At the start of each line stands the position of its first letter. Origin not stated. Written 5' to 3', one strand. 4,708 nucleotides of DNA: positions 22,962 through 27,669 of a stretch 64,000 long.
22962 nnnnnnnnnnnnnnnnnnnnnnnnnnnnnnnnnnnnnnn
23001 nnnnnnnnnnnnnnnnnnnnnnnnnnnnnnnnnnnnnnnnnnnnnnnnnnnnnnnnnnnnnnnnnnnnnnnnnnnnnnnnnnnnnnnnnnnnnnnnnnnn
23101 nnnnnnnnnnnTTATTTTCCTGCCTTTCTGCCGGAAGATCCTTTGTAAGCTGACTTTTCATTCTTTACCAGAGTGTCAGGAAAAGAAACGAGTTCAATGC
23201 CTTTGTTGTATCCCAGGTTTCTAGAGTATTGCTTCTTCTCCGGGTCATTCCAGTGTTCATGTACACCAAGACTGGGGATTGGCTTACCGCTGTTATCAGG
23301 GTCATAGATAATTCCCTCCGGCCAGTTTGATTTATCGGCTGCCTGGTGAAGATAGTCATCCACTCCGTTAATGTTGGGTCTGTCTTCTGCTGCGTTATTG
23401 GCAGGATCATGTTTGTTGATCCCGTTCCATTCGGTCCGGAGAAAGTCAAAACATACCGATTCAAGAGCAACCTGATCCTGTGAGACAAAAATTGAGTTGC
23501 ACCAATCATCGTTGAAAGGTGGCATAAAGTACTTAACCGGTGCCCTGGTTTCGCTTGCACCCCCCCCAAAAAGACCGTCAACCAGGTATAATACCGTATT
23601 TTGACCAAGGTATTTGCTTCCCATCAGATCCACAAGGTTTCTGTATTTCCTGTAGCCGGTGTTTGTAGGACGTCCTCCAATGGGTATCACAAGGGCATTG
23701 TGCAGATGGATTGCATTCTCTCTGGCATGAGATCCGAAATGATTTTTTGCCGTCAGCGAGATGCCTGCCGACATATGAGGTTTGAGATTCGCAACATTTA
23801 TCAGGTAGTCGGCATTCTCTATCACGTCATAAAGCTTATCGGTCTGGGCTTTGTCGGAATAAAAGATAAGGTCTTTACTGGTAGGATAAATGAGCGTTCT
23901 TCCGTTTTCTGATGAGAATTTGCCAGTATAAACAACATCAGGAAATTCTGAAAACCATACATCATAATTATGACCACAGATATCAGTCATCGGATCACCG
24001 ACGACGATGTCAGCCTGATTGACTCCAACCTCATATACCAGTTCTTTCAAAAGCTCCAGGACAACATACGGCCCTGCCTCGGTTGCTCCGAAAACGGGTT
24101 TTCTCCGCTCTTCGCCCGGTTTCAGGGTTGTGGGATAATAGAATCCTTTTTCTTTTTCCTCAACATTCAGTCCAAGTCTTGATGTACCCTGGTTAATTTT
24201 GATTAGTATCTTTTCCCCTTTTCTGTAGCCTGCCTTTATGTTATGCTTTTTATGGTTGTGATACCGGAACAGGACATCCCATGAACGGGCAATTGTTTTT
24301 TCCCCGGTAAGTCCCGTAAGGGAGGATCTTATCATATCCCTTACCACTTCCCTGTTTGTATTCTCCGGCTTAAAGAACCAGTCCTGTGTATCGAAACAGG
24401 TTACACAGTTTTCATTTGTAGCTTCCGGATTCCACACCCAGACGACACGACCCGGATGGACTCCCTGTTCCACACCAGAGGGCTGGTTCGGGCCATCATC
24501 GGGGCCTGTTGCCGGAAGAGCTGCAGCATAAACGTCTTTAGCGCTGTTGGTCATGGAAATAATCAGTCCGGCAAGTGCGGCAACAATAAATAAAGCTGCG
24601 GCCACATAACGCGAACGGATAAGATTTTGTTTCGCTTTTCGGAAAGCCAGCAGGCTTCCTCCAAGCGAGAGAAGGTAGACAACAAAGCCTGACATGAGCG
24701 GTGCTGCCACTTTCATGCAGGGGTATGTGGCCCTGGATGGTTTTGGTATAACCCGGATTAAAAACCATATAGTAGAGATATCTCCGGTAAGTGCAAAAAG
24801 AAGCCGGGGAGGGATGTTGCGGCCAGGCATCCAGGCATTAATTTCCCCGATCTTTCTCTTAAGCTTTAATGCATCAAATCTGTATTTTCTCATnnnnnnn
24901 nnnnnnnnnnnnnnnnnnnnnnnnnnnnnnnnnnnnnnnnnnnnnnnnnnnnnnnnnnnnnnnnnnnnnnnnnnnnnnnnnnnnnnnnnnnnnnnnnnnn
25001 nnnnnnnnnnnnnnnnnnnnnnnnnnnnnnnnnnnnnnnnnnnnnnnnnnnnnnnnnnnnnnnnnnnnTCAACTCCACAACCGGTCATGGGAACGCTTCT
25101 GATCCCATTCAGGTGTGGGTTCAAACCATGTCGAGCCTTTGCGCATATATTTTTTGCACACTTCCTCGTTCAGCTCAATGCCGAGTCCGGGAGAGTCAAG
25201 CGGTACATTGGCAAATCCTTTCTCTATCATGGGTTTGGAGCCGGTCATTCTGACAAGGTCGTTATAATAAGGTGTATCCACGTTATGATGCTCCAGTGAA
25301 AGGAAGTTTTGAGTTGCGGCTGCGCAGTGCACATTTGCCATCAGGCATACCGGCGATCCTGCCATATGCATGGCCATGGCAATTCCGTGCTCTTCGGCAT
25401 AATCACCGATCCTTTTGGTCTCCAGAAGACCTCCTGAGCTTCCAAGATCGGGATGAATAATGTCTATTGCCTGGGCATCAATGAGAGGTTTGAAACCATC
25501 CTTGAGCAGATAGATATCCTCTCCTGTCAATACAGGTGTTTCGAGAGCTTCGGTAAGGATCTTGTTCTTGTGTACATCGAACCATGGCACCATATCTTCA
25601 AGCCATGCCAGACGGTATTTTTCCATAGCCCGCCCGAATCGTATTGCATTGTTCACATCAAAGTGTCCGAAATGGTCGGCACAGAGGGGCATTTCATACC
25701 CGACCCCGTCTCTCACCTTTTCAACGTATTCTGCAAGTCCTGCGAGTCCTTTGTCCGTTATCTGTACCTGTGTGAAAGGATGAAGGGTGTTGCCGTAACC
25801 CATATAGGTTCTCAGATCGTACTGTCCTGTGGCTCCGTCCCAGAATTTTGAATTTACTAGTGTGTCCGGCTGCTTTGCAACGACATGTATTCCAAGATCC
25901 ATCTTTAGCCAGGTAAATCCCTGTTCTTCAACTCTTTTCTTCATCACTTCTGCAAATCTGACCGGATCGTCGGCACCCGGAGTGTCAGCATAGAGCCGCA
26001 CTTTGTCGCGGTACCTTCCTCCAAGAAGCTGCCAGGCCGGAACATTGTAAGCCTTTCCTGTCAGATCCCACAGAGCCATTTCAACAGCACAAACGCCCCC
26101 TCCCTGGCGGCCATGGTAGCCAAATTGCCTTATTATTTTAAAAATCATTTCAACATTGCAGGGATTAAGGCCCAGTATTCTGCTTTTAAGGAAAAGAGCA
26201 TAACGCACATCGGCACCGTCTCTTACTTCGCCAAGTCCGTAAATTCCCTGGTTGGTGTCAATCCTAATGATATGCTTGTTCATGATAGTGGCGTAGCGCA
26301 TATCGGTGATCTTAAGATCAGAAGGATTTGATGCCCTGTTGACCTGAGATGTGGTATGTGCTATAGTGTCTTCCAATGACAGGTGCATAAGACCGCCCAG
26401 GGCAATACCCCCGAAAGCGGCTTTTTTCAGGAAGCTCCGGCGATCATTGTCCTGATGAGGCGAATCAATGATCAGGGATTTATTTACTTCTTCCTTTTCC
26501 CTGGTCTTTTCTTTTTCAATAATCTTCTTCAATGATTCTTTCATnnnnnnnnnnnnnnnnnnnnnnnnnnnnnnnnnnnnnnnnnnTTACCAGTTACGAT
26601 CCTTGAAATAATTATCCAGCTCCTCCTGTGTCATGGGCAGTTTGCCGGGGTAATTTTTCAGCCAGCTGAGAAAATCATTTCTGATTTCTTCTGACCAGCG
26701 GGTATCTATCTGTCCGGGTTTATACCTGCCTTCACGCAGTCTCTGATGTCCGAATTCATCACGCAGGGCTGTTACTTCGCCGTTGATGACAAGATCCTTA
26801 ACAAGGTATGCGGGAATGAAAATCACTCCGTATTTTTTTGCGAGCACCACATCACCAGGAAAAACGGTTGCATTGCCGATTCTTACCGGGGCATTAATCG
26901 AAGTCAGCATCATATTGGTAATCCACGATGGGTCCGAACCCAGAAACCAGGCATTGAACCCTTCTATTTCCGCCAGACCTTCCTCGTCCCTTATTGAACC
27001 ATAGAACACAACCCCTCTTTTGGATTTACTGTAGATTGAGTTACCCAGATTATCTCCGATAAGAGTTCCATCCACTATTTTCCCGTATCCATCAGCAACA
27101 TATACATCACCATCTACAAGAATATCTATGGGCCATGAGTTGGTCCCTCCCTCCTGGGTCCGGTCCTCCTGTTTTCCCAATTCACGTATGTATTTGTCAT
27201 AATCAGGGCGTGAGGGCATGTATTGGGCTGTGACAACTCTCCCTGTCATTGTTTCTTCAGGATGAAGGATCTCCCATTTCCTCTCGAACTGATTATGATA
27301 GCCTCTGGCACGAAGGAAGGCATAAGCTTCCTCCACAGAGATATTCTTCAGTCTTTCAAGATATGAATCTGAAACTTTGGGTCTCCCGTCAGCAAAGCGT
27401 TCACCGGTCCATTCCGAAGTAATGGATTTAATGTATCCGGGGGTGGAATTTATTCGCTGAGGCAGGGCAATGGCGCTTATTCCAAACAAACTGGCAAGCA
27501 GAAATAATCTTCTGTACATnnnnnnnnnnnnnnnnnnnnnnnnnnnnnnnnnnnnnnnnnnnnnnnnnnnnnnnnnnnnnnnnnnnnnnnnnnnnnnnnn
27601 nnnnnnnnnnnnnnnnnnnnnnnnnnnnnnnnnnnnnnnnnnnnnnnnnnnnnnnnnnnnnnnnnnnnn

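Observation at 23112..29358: Paralogous pair of membrane-anchored DUF362 proteins with a conserved Cys-containing TM hairpin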

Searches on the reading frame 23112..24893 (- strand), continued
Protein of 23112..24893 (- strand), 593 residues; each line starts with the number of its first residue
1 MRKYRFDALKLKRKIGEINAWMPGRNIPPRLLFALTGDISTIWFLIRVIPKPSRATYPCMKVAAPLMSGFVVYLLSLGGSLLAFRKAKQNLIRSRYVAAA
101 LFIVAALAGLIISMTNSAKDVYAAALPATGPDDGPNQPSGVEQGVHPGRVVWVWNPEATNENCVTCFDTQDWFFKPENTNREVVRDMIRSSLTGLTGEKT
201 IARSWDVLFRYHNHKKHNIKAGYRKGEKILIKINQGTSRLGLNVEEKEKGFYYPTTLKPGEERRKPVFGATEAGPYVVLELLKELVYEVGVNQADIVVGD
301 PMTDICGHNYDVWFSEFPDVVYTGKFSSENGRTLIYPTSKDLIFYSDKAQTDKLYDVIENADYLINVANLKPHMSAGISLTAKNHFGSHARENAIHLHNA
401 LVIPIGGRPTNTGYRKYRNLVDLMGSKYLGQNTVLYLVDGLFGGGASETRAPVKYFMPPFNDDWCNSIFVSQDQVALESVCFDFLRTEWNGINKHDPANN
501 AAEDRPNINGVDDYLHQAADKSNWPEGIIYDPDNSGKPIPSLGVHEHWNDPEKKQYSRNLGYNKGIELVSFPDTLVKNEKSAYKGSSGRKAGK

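Call 52: search_protein_families(library=pfam, proteins=[L043:9848-13054:+, L043:13158-14792:+, L013:5205-6080:-, L013:6141-7649:-, L013:11071-11991:+, L044:9768-10889:+, L008:10757-11899:+, L008:4795-7908:+, L025:11060-12061:-, L013:2256-4400:+], max_evalue=0.001)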
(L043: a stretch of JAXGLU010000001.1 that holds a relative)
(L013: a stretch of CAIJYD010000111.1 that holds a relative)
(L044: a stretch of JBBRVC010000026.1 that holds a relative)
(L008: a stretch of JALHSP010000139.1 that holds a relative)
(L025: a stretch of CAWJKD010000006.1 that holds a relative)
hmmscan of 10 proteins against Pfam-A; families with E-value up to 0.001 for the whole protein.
L043:9848-13054:+ (1068 aa): 3 families
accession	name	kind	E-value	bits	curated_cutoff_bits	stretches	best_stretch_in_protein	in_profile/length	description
PF13715.12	CarbopepD_reg_2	-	1.1e-18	67.4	32.2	1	25-107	1-88/88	CarboxypepD_reg-like domain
PF07715.20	Plug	-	1.4e-17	64.6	23.9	1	122-235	8-107/107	TonB-dependent Receptor Plug Domain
PF13620.12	CarboxypepD_reg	-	7.5e-10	39.5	32.3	1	24-95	1-81/82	Carboxypeptidase regulatory-like domain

L043:13158-14792:+ (544 aa): 2 families
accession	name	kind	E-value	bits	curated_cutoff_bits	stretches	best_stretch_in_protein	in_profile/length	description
PF12771.13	SusD-like_2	-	3.2e-62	211.1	27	1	44-505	8-415/415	Starch-binding associating with outer membrane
PF12741.13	SusD-like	-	4.8e-48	164.8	27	1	67-542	47-495/495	Susd and RagB outer membrane lipoprotein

L013:5205-6080:- (291 aa): 1 family
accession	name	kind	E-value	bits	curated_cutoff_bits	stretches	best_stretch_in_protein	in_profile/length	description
PF01261.30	AP_endonuc_2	-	5.5e-15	56.2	31.1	1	71-286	6-248/249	Xylose isomerase-like TIM barrel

L013:6141-7649:- (502 aa): 2 families
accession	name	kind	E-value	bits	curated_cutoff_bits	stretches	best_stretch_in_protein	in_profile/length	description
PF19051.5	GFO_IDH_MocA_C2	-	2.7e-19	70.1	23.3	1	253-311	44-102/254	Oxidoreductase family, C-terminal alpha/beta domain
PF01408.29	GFO_IDH_MocA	-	8.6e-15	55.9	24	1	130-204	41-114/120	Oxidoreductase family, NAD-binding Rossmann fold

L013:11071-11991:+ (306 aa): 0 families

L044:9768-10889:+ (373 aa): 3 families
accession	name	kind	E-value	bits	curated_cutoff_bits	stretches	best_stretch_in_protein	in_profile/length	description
PF10282.15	Lactonase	-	3.5e-112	375.5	21.7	1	26-370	2-344/344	Lactonase, 7-bladed beta-propeller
PF08450.18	SGL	-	6.2e-05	23.1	26.3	0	53-147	125-218/246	SMP-30/Gluconolactonase/LRE-like region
PF02239.22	Cytochrom_D1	-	0.00068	18.7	25.5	0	289-348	145-202/368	Cytochrome D1 heme domain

L008:10757-11899:+ (380 aa): 2 families
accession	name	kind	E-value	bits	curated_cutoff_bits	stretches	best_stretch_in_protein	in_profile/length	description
PF10282.15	Lactonase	-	6.6e-119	397.6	21.7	1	29-373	2-344/344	Lactonase, 7-bladed beta-propeller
PF21783.3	YNCE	-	3e-06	27.2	27.1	0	217-347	65-183/339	YNCE-like beta-propeller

L008:4795-7908:+ (1037 aa): 2 families
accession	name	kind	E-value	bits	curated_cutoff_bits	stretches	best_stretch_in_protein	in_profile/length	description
PF12708.12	Pect-lyase_RHGA_epim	-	7.1e-34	117.9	27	2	48-262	6-208/213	Rhamnogalacturonase A/epimerase, pectate lyase-like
PF08450.18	SGL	-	7.8e-14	52.3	26.3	1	939-1028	146-245/246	SMP-30/Gluconolactonase/LRE-like region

L025:11060-12061:- (333 aa): 0 families

L013:2256-4400:+ (714 aa): 3 families
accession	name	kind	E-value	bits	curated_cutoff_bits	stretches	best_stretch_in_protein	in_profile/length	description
PF20256.3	MoCoBD_2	-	5.2e-50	171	27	2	29-200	25-183/283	Molybdopterin cofactor-binding domain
PF02738.23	MoCoBD_1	-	2.9e-47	161.3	27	1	318-536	14-244/244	Molybdopterin cofactor-binding domain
PF01315.27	Ald_Xan_dh_C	-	2.7e-08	34.5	31.3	1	217-263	1-47/110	Aldehyde oxidase and xanthine dehydrogenase, a/b hammerhead domain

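Call 53: predict_structure(alignment_id=A4)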
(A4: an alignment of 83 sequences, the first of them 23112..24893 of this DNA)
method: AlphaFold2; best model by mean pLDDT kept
length: 593 residues; sequences in the alignment: 83
mean_pLDDT: 84.8   pTM: 0.76
mean pLDDT of the five models: 84.8, 84.4, 83.2, 83.0, 81.9
residues with pLDDT >= 90: 321; 70-90: 170; 50-70: 70; < 50: 32
segments of 3 or more residues with pLDDT < 50: 1-7, 117-127, 581-593
pLDDT, mean of each block of 10 residues (from residue 1): 45 61 65 75 69 60 71 75 65 56 77 60 47 86 97 98 90 94 98 98 98 96 97 86 87 90 85 93 98 97 91 97 90 95 94 97 97 81 92 87 77 92 97 98 81 92 96 98 92 79 80 95 97 96 95 94 96 85 41 38
secondary structure, 60 per line:
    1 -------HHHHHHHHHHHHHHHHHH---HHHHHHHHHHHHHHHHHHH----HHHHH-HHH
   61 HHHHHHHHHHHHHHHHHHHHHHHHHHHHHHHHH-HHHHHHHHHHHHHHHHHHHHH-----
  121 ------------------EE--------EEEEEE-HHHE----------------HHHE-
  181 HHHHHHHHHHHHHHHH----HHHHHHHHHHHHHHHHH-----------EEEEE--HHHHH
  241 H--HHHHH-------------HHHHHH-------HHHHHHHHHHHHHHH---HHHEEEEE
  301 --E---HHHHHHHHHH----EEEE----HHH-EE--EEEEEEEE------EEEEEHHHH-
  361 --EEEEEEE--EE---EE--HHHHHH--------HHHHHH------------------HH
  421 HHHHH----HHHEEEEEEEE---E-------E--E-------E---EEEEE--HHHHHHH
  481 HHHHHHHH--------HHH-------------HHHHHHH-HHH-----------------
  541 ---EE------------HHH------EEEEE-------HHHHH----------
elements in order: H8-25 H29-47 H52-56 H58-93 H95-115 E149-154 H181-196 H201-217 E229-233 H236-241 H244-248 H262-267 H275-289 E296-300 H307-316 E321-324 E337-344 E351-355 H356-359 E363-369 H381-386 H395-400 H419-425 E433-440 E467-471 H474-488 H513-519 E567-571 H579-583
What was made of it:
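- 24525..24641 (-): Copy A basic loop 2 (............), TM3 (residues 97-114) and a c-region-like stretch ending ..DVYA (residues 115-123). The cleavage site after Ala123 is proposed, not shown. AF2 pLDDT is below 50 at residues 117-127 (call 53).
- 23115..24524 (-): Copy A extracytoplasmic LarA-like (DUF362-type) domain, residues 124-593. pLDDT mostly above 90 (call 53).
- On DUF362-like superfamily / LarA fold (clan CL0471): The query model has mean pLDDT 84.8 (call 53).
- The linker is disordered in the model (call 53). AF2 predicts three continuous helices (call 53). AF2 confidence for the loop is low, around 60 (call 53), and I had no coordinates or PAE to check for contacts.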

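Call 56: fold_search(model_id=the predicted structure, library=pdb)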
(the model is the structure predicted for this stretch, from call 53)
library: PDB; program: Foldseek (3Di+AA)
matches with E <= 10: 245; with E <= 0.001: 0
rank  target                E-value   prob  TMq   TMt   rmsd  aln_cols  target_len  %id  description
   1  9q3k_A                1.2e-03  0.99  0.25  0.29   9.6       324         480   11  Structure of LarA-like nickel-pincer nucleotide cofactor-utilizing enzyme with a single catalytic histidine residue fr (released 2025-09-24)
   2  7s91                  1.4e-03  1.00  0.28  0.39   8.5       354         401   10  Structure of the malate racemase mar2 apoprotein from Thermoanaerobacterium thermosaccharolyticum at 2.25 angstroms reso (released 2021-10-13)
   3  8ezf                  3.2e-03  1.00  0.28  0.39   6.0       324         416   11  A tethered niacin-derived pincer complex with a nickel-carbon or sulfite-carbon bond in lactate racemase R98A/R100A vari (released 2023-01-25)
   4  2yjg_A                4.9e-03  0.99  0.28  0.37   6.4       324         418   10  Structure of the lactate racemase apoprotein from Thermoanaerobacterium thermosaccharolyticum (released 2012-05-30)
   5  8ezh                  5.5e-03  0.99  0.27  0.37   6.3       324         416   11  A tethered niacin-derived pincer complex with a nickel-carbon bond in lactate racemase R98A/R100A variant modeled with s (released 2023-01-25)
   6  9eia_B                7.0e-03  0.96  0.21  0.28  11.2       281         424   12  A broad-substrate spectrum lactate racemase A from Isosphaera pallida in complex with copurified D-lactate (released 2025-01-29)
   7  9q3j_G                8.4e-03  0.96  0.24  0.31   8.9       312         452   13  Structures of LarA-like nickel-pincer nucleotide cofactor-utilizing enzyme with a single catalytic histidine residue f (released 2025-09-17)
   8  9q3j_A                9.5e-03  0.96  0.25  0.31   8.8       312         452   14  Structures of LarA-like nickel-pincer nucleotide cofactor-utilizing enzyme with a single catalytic histidine residue f (released 2025-09-17)
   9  9q3j_E                1.2e-02  0.91  0.21  0.26   9.0       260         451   13  Structures of LarA-like nickel-pincer nucleotide cofactor-utilizing enzyme with a single catalytic histidine residue f (released 2025-09-17)
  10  6c1w_A                1.5e-02  0.97  0.28  0.37   5.9       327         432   11  A tethered niacin-derived pincer complex with a nickel-carbon or sulfite-carbon bond in lactate racemase (released 2018-03-14)
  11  5huq_A                2.0e-02  0.93  0.27  0.35   6.5       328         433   12  A tethered niacin-derived pincer complex with a nickel-carbon bond in lactate racemase (released 2016-02-10)
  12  9q3j_H                2.5e-02  0.85  0.20  0.26   7.7       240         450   13  Structures of LarA-like nickel-pincer nucleotide cofactor-utilizing enzyme with a single catalytic histidine residue f (released 2025-09-17)
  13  6d6z                  2.7e-02  0.95  0.28  0.40   6.7       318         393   11  Structure of the malate racemase apoprotein from Thermoanaerobacterium thermosaccharolyticum (released 2019-04-24)
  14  2yjg_B                2.8e-02  0.91  0.27  0.36   6.8       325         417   13  Structure of the lactate racemase apoprotein from Thermoanaerobacterium thermosaccharolyticum (released 2012-05-30)
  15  9q3j_D                5.2e-02  0.35  0.19  0.24  20.2       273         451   14  Structures of LarA-like nickel-pincer nucleotide cofactor-utilizing enzyme with a single catalytic histidine residue f (released 2025-09-17)
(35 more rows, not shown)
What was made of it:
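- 23115..24524 (-): The Foldseek top 16 hits are all LarA-family structures (call 56).
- Lower hits have probability <= 0.11 (call 56).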

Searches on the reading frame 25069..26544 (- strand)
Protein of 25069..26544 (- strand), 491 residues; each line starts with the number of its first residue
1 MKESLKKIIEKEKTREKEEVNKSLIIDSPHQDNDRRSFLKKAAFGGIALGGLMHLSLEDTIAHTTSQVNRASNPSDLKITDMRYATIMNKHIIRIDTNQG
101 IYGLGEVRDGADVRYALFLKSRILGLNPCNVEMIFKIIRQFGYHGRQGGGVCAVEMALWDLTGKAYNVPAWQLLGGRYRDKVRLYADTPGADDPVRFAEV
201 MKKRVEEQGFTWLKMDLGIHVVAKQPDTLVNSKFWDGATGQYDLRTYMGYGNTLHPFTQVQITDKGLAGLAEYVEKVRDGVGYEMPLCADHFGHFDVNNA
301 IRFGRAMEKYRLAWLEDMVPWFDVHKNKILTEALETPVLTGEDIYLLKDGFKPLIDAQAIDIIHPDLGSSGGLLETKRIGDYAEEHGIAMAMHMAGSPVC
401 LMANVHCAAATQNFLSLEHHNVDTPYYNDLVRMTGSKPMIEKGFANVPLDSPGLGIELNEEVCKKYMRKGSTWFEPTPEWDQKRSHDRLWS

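Call 4: search_protein_families(library=pfam, proteins=[window:25069-26544:-], max_evalue=0.01)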
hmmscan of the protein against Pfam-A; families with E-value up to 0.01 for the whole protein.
window:25069-26544:- (491 aa): 2 families
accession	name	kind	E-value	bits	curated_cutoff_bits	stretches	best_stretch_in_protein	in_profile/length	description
PF13378.12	MR_MLE_C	-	5.1e-46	157.6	29.4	1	197-462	2-219/219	Enolase C-terminal domain-like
PF02746.21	MR_MLE_N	-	1.1e-10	42.2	22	1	65-175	6-117/117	Mandelate racemase / muconate lactonizing enzyme, N-terminal domain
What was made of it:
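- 25069..26544 (-): Enolase-superfamily dehydratase with the twin-arginine motif RRSFLKK. Last gene of the copy B operon. MR_MLE_C and MR_MLE_N hits (call 4).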

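Call 5: search_protein_families(library=ncbifam, proteins=[window:25069-26544:-], max_evalue=0.01)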
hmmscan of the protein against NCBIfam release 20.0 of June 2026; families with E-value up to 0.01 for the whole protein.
window:25069-26544:- (491 aa): 11 families
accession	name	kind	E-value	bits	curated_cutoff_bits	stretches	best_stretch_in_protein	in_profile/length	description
NF010624.0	PRK14017.1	equivalog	1.9e-51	175.3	311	2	270-477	163-371/382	galactonate dehydratase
NF043051.1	ManoateDhtManD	equivalog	1.2e-47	162.6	550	1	92-468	19-385/403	D-mannonate dehydratase ManD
NF011654.0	PRK15072.1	subfamily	2.4e-46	158.4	430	1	92-467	19-385/404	D-galactonate dehydratase family protein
NF040790.2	glucon_galact_dh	equivalog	4.6e-44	150.8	750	2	256-480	161-384/390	bifunctional D-gluconate/D-galactonate dehydratase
NF047820.1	TalGalacDh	equivalog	3.2e-30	105.3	500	2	273-463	185-361/371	L-talarate/galactarate dehydratase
NF011968.0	PRK15440.1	equivalog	9.6e-28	97.2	393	2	243-463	167-388/395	L-rhamnonate dehydratase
NF040866.1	AraD_Arch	equivalog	2.4e-27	95.9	650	2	259-467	168-370/372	arabinonate dehydratase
TIGR02534.1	mucon_cyclo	subfamily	3.5e-18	65.8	334.95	2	99-227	38-175/368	muconate/chloromuconate family cycloisomerase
NF043002.1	HProlDhtase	equivalog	5e-14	51.9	500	2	83-218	26-167/366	cis-3-hydroxy-L-proline dehydratase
TIGR01928.1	menC_lowGC_arch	equivalog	6e-07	28.8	200.65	1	284-413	174-302/325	o-succinylbenzoate synthase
TIGR03247.1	glucar-dehydr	equivalog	6.1e-05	21.9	828.7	1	86-464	30-403/441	glucarate dehydratase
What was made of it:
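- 25069..26544 (-): Below the cut-offs for galactonate and mannonate dehydratase models (call 5).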

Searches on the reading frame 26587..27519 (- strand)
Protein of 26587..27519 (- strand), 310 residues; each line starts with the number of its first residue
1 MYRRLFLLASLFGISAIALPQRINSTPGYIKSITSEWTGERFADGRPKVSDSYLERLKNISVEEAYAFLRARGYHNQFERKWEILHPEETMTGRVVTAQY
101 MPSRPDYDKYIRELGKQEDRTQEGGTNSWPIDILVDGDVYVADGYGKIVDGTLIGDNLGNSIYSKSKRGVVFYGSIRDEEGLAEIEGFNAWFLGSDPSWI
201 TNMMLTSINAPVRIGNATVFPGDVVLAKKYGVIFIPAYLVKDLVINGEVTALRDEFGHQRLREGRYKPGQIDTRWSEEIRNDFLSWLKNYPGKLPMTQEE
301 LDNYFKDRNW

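Call 4: search_protein_families(library=pfam, proteins=[window:26587-27519:-], max_evalue=0.01)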
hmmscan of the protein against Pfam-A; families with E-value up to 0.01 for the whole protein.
window:26587-27519:- (310 aa): 1 family
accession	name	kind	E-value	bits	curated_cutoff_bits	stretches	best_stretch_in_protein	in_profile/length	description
PF03737.21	RraA-like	-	3.9e-17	63.3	24.5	1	69-233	8-151/152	Aldolase/RraA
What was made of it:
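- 26587..27519 (-): RraA-like (aldolase/decarboxylase family) gene directly downstream of copy B, with a hydrophobic N-terminus. Pfam RraA-like at 63.3 bits (call 4).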

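Call 5: search_protein_families(library=ncbifam, proteins=[window:26587-27519:-], max_evalue=0.01)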
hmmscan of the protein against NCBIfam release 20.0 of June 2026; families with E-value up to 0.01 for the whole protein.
window:26587-27519:- (310 aa): 10 families
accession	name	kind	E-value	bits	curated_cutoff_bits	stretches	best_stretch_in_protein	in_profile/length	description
NF006093.0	PRK08245.1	subfamily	4.2e-27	95.1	208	1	49-286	6-234/240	hypothetical protein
NF009399.0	PRK12764.1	equivalog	2.6e-18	66.3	444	1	43-266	262-475/501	fumarylacetoacetate hydrolase family protein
NF004850.0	PRK06201.1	subfamily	5.4e-13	48.9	231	1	131-272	75-214/222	hypothetical protein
NF006731.0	PRK09262.1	equivalog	3.4e-12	46.4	179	1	131-265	76-208/229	4-carboxy-4-hydroxy-2-oxoadipate aldolase/oxaloacetate decarboxylase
TIGR02798.1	ligK_PcmE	equivalog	1.5e-11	44.4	304.5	1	132-261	71-198/222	4-carboxy-4-hydroxy-2-oxoadipate aldolase/oxaloacetate decarboxylase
NF006875.0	PRK09372.1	equivalog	3.5e-10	39.8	136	1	136-237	57-156/161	ribonuclease E activity regulator RraA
TIGR01935.1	NOT-MenG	subfamily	3e-09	36.9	123.8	1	136-233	53-148/150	RraA family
NF009134.0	PRK12487.1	equivalog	2e-08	34.1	196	1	136-234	57-153/161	putative 4-hydroxy-4-methyl-2-oxoglutarate aldolase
NF005442.0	PRK07028.1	equivalog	1.3e-05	24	593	1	131-237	284-387/430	bifunctional hexulose-6-phosphate synthase/ribonuclease regulator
TIGR02998.1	RraA_entero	equivalog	0.0012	19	241.25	1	137-235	58-154/161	ribonuclease E activity regulator RraA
